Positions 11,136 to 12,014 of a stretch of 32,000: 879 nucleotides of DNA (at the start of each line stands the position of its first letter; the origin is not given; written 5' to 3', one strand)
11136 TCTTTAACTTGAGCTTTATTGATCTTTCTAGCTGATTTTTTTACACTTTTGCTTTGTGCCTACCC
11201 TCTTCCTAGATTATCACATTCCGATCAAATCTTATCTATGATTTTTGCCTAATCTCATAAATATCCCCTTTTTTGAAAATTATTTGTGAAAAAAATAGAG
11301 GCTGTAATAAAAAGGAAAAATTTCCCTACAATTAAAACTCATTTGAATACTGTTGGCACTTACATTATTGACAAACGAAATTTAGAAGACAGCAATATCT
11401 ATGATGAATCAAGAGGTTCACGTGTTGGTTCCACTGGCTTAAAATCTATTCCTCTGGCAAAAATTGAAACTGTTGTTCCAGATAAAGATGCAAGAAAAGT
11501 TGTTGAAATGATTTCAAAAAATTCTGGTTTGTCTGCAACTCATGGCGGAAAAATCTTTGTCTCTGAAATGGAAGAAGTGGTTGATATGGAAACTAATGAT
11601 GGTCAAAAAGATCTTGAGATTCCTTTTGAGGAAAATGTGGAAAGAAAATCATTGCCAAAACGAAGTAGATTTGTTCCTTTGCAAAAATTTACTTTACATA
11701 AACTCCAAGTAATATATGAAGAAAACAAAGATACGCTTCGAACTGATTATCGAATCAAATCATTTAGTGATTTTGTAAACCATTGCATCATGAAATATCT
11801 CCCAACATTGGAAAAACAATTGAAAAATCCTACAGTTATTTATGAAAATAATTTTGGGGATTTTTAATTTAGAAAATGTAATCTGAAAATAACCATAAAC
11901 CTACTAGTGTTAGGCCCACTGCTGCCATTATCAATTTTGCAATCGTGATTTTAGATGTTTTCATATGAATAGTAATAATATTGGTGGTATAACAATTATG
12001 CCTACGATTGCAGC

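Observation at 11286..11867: PII-like sensor domain fused to a ribbon-helix-helix-like tail: a candidate one-component nitrogen/energy-responsive regulator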

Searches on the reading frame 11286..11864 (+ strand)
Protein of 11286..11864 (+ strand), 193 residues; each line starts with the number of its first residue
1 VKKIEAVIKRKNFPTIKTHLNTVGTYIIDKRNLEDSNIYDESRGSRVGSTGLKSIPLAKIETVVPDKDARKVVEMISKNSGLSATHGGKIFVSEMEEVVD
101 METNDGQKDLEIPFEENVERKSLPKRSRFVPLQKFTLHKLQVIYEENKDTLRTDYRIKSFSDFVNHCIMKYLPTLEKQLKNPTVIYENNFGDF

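Call 3: search_protein_families(library=pfam, proteins=[window:11286-11864:+], max_evalue=1)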
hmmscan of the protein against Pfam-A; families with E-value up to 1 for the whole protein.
window:11286-11864:+ (193 aa): 1 family
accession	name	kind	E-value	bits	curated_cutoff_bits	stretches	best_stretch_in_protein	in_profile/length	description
PF00543.27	P-II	-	8.2e-11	42.6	25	1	1-103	1-100/102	Nitrogen regulatory protein P-II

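Call 4: search_protein_families(library=ncbifam, proteins=[window:11286-11864:+], max_evalue=1)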
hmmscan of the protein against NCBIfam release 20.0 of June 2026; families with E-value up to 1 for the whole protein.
window:11286-11864:+ (193 aa): 2 families
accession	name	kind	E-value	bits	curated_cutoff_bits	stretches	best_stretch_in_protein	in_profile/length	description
NF008111.0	PRK10858.1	equivalog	8.9e-05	22.9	202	1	1-105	1-106/112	nitrogen regulatory protein P-II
NF007946.0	PRK10665.1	equivalog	0.00029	21.6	181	1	50-106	51-107/112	P-II family nitrogen regulator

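Call 5: search_solved_structures(query=window:11286-11864:+, max_evalue=10, show_alignments=3)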
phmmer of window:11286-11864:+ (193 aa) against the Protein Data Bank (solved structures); distinct sequences matched with E-value up to 10: 36.
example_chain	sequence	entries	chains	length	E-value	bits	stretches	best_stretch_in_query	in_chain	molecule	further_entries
3ncp_A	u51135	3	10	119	1.9e-07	34.4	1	1-107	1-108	Nitrogen regulatory protein P-II (GlnB-2)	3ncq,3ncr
7p4v_A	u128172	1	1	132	2.7e-07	33.9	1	1-106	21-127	GlnK1 from Methanothermococcus thermolithotrophicus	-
7p4y_A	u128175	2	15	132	4.2e-07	33.3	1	1-105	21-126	GlnK2 from Methanothermococcus thermolithotrophicus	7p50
2eg1_A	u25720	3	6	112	4.4e-07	33.2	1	1-105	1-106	Nitrogen regulatory protein P-II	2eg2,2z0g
2j9d_E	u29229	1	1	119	1.8e-06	31.3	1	1-109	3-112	HYPOTHETICAL NITROGEN REGULATORY PII-LIKE PROTEIN MJ0059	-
2j9c_A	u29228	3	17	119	2.1e-06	31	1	1-109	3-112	HYPOTHETICAL NITROGEN REGULATORY PII-LIKE PROTEIN MJ0059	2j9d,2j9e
7p52_A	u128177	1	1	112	2.8e-06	30.6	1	1-108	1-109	Nitrogen regulatory protein GlnK1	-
1hwu_A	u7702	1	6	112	0.00013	25.2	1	48-106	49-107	PII PROTEIN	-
2gnk_A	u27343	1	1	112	0.0011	22.2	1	48-106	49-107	PROTEIN (NITROGEN REGULATORY PROTEIN)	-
1gnk_A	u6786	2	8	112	0.0011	22.1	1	48-106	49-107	PROTEIN (GLNK) | Nitrogen regulatory protein P-II 2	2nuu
2ns1_B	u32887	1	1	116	0.0013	22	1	48-106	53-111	Nitrogen regulatory protein P-II 2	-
8wm7_E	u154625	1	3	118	0.0015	21.7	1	1-109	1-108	Nitrogen regulatory protein P-II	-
3n5b_A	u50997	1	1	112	0.0017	21.6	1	1-108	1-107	Nitrogen regulatory protein P-II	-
6yc7_A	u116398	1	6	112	0.0018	21.5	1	2-105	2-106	PII protein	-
6yc6_A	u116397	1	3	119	0.0022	21.2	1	2-105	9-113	PII protein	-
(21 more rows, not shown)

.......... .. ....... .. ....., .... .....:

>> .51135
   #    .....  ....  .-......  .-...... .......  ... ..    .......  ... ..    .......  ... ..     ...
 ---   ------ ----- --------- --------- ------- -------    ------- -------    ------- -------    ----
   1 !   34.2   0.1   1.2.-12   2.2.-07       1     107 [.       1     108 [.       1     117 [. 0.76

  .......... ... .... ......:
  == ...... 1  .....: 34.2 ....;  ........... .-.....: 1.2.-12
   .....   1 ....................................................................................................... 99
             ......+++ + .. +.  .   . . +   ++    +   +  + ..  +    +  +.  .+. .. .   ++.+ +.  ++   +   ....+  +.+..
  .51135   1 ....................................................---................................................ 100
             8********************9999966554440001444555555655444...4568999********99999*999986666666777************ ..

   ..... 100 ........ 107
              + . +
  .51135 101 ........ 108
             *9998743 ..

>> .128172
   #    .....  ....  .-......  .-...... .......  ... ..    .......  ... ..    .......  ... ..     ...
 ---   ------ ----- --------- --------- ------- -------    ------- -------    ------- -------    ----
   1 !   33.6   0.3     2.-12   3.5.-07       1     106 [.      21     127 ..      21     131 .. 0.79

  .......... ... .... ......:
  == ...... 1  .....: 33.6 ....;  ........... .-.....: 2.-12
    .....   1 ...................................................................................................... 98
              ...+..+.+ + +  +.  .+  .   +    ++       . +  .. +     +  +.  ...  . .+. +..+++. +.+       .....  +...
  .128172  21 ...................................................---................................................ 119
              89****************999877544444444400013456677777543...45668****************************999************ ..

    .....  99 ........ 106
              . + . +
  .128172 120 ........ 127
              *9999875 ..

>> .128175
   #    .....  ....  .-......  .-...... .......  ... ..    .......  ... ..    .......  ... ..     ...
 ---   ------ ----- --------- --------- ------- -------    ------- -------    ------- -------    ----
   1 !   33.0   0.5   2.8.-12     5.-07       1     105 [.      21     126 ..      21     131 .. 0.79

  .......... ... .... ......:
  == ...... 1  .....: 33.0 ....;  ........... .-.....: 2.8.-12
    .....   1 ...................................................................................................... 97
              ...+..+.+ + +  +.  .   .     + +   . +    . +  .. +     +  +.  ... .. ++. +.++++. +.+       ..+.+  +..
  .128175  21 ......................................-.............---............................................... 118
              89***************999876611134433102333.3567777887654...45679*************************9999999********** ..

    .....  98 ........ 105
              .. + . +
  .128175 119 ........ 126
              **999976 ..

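Call 6: find_homologous_proteins(query=window:11286-11864:+, max_evalue=0.001)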
Query window:11286-11864:+ (193 aa): 1454 proteins with E <= 0.001 among 1876 candidates; the best 120 are listed.
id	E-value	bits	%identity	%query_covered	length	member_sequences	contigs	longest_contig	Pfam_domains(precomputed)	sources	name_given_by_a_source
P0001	4.1e-113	393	93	100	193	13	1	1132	PF00543.28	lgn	-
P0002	7.0e-106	370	88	100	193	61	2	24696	PF00543.28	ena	-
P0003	1.3e-104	366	87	100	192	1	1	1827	PF00543.28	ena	-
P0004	1.9e-104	365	86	100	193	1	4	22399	PF00543.28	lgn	-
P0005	3.8e-104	364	88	100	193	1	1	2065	PF00543.28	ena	-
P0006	6.7e-104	363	86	100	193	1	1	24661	PF00543.28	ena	-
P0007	8.7e-104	363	85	100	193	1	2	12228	PF00543.28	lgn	-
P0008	1.0e-103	363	87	100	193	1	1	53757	PF00543.28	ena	-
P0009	2.4e-103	362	87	100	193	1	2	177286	PF00543.28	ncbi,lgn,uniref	ncbi:P-II family nitrogen regulator [Nitrosopumilus sp.]|uniref:P-II family nitrogen regulator n=1 T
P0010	4.5e-103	361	87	100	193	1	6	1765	PF00543.28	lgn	-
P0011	4.5e-103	361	86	100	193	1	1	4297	PF00543.28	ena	-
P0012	5.2e-103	360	85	100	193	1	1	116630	PF00543.28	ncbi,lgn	-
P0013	5.9e-103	360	86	100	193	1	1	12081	PF00543.28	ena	-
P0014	1.2e-102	359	85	100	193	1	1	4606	PF00543.28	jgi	-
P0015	1.3e-102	359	86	100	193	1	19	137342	PF00543.28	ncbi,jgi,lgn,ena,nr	ncbi:MAG: transcriptional regulator [Nitrosopumilus sp.]|nr:transcriptional regulator [Nitrosopumilu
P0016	1.6e-102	359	86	100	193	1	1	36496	PF00543.28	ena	-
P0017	2.1e-102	358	86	100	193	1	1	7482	PF00543.28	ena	-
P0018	2.4e-102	358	87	100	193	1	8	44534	PF00543.28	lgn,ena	-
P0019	2.7e-102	358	85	100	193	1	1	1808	PF00543.28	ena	-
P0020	2.9e-102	358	85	100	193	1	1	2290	PF00543.28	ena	-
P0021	3.1e-102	358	87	100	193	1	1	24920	PF00543.28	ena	-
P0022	3.2e-102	358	85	100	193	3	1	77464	PF00543.28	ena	-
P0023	3.4e-102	358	86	100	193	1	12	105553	PF00543.28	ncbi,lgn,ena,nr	ncbi:MAG: transcriptional regulator [Nitrosopumilales archaeon CG_4_9_14_0_2_um_filter_34_16]|nr:MAG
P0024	3.6e-102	358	85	100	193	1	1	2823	PF00543.28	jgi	-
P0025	3.7e-102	358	86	100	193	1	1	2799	PF00543.28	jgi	-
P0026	5.0e-102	357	85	100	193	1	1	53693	PF00543.28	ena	-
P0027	5.6e-102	357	85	100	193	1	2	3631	PF00543.28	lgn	-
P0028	6.1e-102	357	86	100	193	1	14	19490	PF00543.28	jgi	jgi:nitrogen regulatory protein P-II 1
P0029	7.0e-102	357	87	100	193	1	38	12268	PF00543.28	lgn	-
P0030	7.2e-102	357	86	100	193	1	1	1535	PF00543.28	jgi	-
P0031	7.7e-102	357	85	100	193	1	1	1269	PF00543.28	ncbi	-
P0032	8.4e-102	357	85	100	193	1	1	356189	PF00543.28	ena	-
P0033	8.4e-102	357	85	100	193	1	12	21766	PF00543.28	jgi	-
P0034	9.2e-102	356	85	100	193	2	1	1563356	PF00543.28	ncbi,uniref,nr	ncbi:transcriptional regulator [Nitrosopumilus cobalaminigenes]|uniref:Transcriptional regulator n=1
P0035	9.4e-102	356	85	100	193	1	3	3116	PF00543.28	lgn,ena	-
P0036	1.5e-101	356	84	100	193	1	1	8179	PF00543.28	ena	-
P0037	1.6e-101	356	85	100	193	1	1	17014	PF00543.28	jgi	-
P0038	1.6e-101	356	86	100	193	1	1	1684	PF00543.28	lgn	-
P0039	2.1e-101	355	85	100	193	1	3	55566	PF00543.28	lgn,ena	-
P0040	2.4e-101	355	84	100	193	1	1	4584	PF00543.28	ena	-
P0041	2.7e-101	355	85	100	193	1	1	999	PF00543.28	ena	-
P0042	3.2e-101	355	85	100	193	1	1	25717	PF00543.28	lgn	-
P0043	3.6e-101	355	85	100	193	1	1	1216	PF00543.28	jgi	jgi:nitrogen regulatory protein P-II 1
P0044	3.8e-101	354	85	100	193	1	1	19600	PF00543.28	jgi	jgi:nitrogen regulatory protein P-II 1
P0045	5.2e-101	354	85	100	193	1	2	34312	PF00543.28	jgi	-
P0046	5.8e-101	354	85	100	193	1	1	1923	PF00543.28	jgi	-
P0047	6.9e-101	354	85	100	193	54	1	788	PF00543.28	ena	-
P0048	7.3e-101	353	84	100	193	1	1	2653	PF00543.28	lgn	-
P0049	8.0e-101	353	83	100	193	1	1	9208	PF00543.28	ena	-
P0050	9.6e-101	353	84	100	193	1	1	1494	PF00543.28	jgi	-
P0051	1.2e-100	353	84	100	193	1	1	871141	PF00543.28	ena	-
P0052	1.5e-100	353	83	100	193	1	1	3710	PF00543.28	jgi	-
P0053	2.2e-100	352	84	100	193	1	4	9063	PF00543.28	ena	-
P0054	2.2e-100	352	84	100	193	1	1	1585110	PF00543.28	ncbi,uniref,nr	ncbi:transcriptional regulator [Nitrosopumilus oxyclinae]|uniref:Transcriptional regulator n=1 Tax=N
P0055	2.5e-100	352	85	100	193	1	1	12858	PF00543.28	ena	-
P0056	2.6e-100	352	84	100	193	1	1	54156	PF00543.28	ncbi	ncbi:MAG: P-II family nitrogen regulator [Candidatus Nitrosopumilus sp. bin_7KS]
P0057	3.1e-100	351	82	100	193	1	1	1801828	PF00543.28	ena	-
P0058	3.4e-100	351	84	100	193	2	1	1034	PF00543.28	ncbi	-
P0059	3.6e-100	351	84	100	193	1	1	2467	PF00543.28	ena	-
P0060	3.8e-100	351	84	100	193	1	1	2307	PF00543.28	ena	-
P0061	4.1e-100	351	84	100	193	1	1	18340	PF00543.28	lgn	-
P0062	4.6e-100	351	85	100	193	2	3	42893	PF00543.28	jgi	-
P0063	5.1e-100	351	85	100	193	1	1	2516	PF00543.28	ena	-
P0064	5.7e-100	351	84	100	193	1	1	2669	PF00543.28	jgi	jgi:nitrogen regulatory protein P-II 1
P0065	6.3e-100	350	83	100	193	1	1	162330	PF00543.28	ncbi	-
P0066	6.7e-100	350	84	100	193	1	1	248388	PF00543.28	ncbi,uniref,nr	ncbi:P-II family nitrogen regulator [Nitrosopumilus sp.]|uniref:P-II family nitrogen regulator n=1 T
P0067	6.8e-100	350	84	100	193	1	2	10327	PF00543.28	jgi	-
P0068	6.9e-100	350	83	100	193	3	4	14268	PF00543.28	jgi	jgi:nitrogen regulatory protein P-II 1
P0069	6.9e-100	350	84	100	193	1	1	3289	PF00543.28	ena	-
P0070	7.2e-100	350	85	100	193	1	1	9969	PF00543.28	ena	-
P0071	7.3e-100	350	84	100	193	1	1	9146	PF00543.28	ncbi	-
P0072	8.7e-100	350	85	100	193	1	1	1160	PF00543.28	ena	-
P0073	8.8e-100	350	84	100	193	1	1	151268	PF00543.28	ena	-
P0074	9.3e-100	350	83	100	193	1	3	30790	PF00543.28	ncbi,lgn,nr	ncbi:MAG: transcriptional regulator [Nitrosopumilus sp.]|nr:transcriptional regulator [Nitrosopumilu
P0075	1.0e-99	350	84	100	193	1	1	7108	PF00543.28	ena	-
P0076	1.1e-99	350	84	100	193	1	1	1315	PF00543.28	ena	-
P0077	1.3e-99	349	84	100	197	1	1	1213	PF00543.28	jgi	-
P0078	1.3e-99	349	84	100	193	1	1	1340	PF00543.28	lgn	-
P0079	1.3e-99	349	83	100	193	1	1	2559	PF00543.28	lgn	-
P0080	1.3e-99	349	84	100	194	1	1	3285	PF00543.28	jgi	jgi:nitrogen regulatory protein P-II 1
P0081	1.4e-99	349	85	100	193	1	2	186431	PF00543.28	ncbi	ncbi:MAG: P-II family nitrogen regulator [Candidatus Nitrosopumilus sp. bin_32a]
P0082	1.5e-99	349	83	100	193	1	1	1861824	PF00543.28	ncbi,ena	-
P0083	1.5e-99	349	84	100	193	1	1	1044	PF00543.28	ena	-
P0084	1.6e-99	349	83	100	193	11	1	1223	PF00543.28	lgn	-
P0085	1.7e-99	349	84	100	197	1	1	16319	PF00543.28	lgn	-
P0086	2.0e-99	349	84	100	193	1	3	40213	PF00543.28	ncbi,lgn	-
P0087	2.2e-99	349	85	100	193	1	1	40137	PF00543.28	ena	-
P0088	2.2e-99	349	85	100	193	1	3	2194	PF00543.28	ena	-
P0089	2.3e-99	349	83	100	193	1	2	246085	PF00543.28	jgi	-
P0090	2.3e-99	349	84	100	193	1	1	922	PF00543.28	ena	-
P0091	2.4e-99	349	84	100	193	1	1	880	PF00543.28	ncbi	-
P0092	2.5e-99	348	83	100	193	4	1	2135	PF00543.28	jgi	-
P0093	2.6e-99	348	83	100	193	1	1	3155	PF00543.28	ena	-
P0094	2.7e-99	348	85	100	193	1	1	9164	PF00543.28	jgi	jgi:nitrogen regulatory protein P-II 1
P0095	2.7e-99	348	84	100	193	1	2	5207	PF00543.28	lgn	-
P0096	2.7e-99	348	84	100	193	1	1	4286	PF00543.28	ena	-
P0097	2.9e-99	348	84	100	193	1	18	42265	PF00543.28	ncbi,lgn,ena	-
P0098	2.9e-99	348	84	100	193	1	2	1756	PF00543.28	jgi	-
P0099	3.0e-99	348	83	100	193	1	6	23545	PF00543.28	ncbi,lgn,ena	-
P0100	3.2e-99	348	84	100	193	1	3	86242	PF00543.28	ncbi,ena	ncbi:MAG: P-II family nitrogen regulator [Nitrosopumilus sp.]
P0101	3.4e-99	348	84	100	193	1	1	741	PF00543.28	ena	-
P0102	3.4e-99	348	83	100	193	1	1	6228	PF00543.28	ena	-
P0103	3.5e-99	348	83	100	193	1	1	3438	PF00543.28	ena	-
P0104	3.5e-99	348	84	100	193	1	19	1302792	PF00543.28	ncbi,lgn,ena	-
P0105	3.5e-99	348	83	100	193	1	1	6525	PF00543.28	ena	-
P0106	3.6e-99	348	84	100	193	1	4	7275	PF00543.28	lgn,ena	-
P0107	3.7e-99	348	84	100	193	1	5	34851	PF00543.28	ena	-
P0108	3.9e-99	348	84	100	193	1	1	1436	PF00543.28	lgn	-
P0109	3.9e-99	348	83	100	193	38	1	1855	PF00543.28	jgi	-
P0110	3.9e-99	348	84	100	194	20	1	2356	PF00543.28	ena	-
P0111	4.0e-99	348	83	100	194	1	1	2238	PF00543.28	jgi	jgi:nitrogen regulatory protein P-II 1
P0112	4.0e-99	348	82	100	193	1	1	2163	PF00543.28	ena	-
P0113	4.4e-99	348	83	100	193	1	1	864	PF00543.28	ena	-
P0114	4.5e-99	348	84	100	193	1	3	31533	PF00543.28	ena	-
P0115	4.5e-99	348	82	100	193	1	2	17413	PF00543.28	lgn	-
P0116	4.8e-99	348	83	100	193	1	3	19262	PF00543.28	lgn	-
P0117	5.1e-99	347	83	100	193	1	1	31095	PF00543.28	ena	-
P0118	5.2e-99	347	83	100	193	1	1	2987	PF00543.28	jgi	jgi:nitrogen regulatory protein P-II 1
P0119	5.6e-99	347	82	100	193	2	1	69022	PF00543.28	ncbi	-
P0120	6.2e-99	347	83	100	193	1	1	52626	PF00543.28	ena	-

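Call 59: predict_structure(alignment_id=A4)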
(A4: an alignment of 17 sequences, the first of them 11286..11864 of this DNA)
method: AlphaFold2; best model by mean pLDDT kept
length: 193 residues; sequences in the alignment: 17
mean_pLDDT: 71.7   pTM: 0.43
mean pLDDT of the five models: 71.7, 71.7, 71.3, 70.2, 69.8
residues with pLDDT >= 90: 61; 70-90: 54; 50-70: 25; < 50: 53
segments of 3 or more residues with pLDDT < 50: 38-41, 43-52, 103-126, 182-193
pLDDT, mean of each block of 10 residues (from residue 1): 91 93 90 66 46 74 92 91 71 70 43 35 49 81 91 91 88 70 45 37
secondary structure, 60 per line:
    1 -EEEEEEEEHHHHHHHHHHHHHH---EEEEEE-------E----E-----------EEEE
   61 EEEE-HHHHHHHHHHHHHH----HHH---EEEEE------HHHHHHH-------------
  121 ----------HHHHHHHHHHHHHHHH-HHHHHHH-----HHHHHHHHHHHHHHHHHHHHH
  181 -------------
elements in order: E2-9 H10-23 E27-32 E57-64 H66-79 E90-94 H101-107 H131-146 H148-154 H160-180

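Call 86: fold_search(model_id=the predicted structure, library=pdb)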
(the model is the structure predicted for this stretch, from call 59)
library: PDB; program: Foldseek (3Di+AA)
matches with E <= 10: 1464; with E <= 0.001: 189
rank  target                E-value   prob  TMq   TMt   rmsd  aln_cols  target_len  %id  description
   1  2xul_E                6.7e-07  1.00  0.34  0.58   6.2       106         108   24  Structure of PII from Synechococcus elongatus in complex with 2- oxoglutarate at high 2-OG concentrations (released 2010-11-03)
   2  7p52                  9.3e-07  1.00  0.39  0.64   5.4       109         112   28  GlnK1 from Methanocaldococcus jannaschii with Mg-ATP and 2-oxoglutarate at a resolution of 1.2 A (released 2021-10-06)
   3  4co3_B                9.3e-07  1.00  0.38  0.65   5.5       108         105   24  Structure of PII signaling protein GlnZ from Azospirillum brasilense in complex with adenosine triphosphate (released 2014-05-28)
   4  4co3_A                9.9e-07  1.00  0.37  0.65   5.7       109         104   25  Structure of PII signaling protein GlnZ from Azospirillum brasilense in complex with adenosine triphosphate (released 2014-05-28)
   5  3ncp_B                1.3e-06  1.00  0.39  0.68   4.8       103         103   28  GlnK2 from Archaeoglobus fulgidus (released 2010-07-28)
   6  3ncq_C                1.3e-06  1.00  0.39  0.62   5.3       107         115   28  GlnK2 from Archaeoglobus fulgidus, ATP complex (released 2010-07-28)
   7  3ncr_A                1.3e-06  1.00  0.39  0.63   5.3       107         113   28  GlnK2 from Archaeoglubus fulgidus, ADP complex (released 2010-07-28)
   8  7p4v                  1.3e-06  1.00  0.36  0.57   6.1       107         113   31  GlnK1 from Methanothermococcus thermolithotrophicus with dADP at a resolution of 1.94 A (released 2021-10-06)
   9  4co5                  1.6e-06  1.00  0.36  0.62   5.8       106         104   24  Structure of PII signaling protein GlnZ from Azospirillum brasilense in complex with tartrate (released 2014-05-28)
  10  2eg1                  1.8e-06  1.00  0.38  0.73   4.6       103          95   32  The crystal structure of PII protein (released 2008-03-04)
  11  1hwu_E                1.8e-06  1.00  0.35  0.74   4.4       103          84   28  STRUCTURE OF PII PROTEIN FROM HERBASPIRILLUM SEROPEDICAE (released 2003-06-17)
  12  1hwu_B                1.8e-06  1.00  0.38  0.68   6.0       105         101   28  STRUCTURE OF PII PROTEIN FROM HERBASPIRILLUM SEROPEDICAE (released 2003-06-17)
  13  6yc7_D                1.9e-06  1.00  0.38  0.71   4.9       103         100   23  Structure of adenylylated C. glutamicum GlnK (released 2021-03-24)
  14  4co0_B                1.9e-06  1.00  0.35  0.60   6.1       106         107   26  Structure of PII signaling protein GlnZ from Azospirillum brasilense in complex with adenosine diphosphate (released 2014-05-28)
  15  3ta1_A                1.9e-06  1.00  0.36  0.59   6.3       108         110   26  A. fulgidus GlnK3, MgADP complex (released 2011-10-26)
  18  3ncp_D                2.2e-06  1.00  0.39  0.71   4.3       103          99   27  GlnK2 from Archaeoglobus fulgidus (released 2010-07-28)
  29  3ncp_A                3.0e-06  1.00  0.39  0.64   6.4       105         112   27  GlnK2 from Archaeoglobus fulgidus (released 2010-07-28)
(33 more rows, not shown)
